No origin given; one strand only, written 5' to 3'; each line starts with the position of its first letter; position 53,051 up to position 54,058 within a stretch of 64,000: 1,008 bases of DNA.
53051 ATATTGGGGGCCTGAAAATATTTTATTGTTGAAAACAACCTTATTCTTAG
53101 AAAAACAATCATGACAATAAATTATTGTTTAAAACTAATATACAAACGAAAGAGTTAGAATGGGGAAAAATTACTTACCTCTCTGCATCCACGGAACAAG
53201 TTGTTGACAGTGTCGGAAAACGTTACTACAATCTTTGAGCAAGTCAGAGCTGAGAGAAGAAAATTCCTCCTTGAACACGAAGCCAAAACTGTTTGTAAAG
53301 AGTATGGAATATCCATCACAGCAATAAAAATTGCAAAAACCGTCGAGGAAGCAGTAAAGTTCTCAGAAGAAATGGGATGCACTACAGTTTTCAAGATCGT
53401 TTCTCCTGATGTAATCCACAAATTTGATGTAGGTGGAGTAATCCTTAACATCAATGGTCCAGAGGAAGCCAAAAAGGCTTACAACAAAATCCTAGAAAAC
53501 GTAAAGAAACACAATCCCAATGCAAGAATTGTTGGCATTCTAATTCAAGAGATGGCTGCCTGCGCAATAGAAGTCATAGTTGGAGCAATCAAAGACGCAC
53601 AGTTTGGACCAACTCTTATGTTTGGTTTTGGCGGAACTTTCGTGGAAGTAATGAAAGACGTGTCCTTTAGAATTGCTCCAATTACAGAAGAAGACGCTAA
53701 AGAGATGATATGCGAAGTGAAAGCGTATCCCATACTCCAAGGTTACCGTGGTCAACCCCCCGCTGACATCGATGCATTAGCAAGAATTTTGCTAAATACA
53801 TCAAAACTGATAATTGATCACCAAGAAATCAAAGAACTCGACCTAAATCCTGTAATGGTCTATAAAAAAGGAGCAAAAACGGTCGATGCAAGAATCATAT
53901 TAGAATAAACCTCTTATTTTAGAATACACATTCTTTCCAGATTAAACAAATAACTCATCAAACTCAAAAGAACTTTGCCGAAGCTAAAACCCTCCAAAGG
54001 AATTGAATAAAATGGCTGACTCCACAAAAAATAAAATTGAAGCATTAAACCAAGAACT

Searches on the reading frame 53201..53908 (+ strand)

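Call 12: search_protein_families(library=pfam, proteins=[window:53201-53908:+])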
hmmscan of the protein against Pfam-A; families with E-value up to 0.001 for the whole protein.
window:53201-53908:+ (235 aa): 2 families
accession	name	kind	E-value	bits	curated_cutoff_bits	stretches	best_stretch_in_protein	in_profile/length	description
PF13549.11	ATP-grasp_5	-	1.8e-84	283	27.6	1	15-234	2-221/221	ATP-grasp domain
PF08442.15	ATP-grasp_2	-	2.7e-05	24.3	29.5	1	23-141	2-124/202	ATP-grasp domain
